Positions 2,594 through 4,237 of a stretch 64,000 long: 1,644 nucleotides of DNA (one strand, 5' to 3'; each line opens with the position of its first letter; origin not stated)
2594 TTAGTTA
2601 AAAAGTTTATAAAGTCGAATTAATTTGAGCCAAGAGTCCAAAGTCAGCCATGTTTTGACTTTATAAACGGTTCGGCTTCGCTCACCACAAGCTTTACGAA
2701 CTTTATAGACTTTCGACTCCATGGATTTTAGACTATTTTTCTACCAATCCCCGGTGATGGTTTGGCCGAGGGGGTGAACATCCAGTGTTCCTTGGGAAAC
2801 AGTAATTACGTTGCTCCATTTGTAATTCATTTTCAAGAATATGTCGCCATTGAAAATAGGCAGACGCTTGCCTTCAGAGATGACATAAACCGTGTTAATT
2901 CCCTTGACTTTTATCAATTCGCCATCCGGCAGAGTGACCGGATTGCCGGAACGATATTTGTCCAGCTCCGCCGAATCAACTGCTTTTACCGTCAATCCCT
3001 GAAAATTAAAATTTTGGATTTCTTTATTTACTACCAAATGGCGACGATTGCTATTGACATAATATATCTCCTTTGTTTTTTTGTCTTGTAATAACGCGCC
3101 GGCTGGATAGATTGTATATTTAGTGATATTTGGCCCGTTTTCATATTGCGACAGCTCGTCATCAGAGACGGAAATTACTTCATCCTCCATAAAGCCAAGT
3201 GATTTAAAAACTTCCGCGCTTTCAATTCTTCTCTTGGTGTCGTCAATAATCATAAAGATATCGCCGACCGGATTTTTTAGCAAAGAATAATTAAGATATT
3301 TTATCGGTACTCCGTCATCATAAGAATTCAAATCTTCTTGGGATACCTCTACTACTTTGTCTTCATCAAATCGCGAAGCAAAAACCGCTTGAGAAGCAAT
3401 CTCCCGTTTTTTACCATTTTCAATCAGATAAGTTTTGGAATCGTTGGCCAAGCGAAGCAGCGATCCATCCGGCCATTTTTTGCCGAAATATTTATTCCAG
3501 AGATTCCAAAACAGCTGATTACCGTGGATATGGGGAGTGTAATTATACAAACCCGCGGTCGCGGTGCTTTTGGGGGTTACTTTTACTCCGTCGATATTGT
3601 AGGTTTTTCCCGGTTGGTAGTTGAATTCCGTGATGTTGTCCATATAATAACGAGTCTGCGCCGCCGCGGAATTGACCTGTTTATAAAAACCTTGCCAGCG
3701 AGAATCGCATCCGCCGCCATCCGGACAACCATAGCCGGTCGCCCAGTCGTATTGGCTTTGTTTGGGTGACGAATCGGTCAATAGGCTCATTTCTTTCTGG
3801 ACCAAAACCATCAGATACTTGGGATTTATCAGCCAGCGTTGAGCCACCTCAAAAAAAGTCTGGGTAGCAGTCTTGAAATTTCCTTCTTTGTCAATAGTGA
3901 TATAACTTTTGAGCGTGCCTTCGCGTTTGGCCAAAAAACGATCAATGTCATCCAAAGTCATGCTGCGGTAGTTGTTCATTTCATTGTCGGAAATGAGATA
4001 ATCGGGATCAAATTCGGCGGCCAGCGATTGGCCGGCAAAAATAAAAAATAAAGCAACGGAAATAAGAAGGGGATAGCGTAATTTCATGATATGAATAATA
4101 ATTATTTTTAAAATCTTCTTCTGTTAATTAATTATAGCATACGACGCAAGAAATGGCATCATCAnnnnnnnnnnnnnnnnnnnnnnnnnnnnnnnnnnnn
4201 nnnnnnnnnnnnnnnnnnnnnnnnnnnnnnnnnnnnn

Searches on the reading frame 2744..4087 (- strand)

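Call 12: search_protein_families(library=pfam, proteins=[window:2744-4087:-], max_evalue=0.01)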
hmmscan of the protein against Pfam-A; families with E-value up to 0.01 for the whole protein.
window:2744-4087:- (448 aa): 1 family
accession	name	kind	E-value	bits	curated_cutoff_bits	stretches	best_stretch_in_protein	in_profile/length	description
PF05108.18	T7SS_ESX1_EccB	-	0.00048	19.4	27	0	213-263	187-240/474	Type VII secretion system ESX-1, transport TM domain B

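Call 80: search_protein_families(library=ncbifam, proteins=[window:2744-4087:-], max_evalue=0.01)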
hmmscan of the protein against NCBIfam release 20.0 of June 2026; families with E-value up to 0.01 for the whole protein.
window:2744-4087:- (448 aa): 0 families
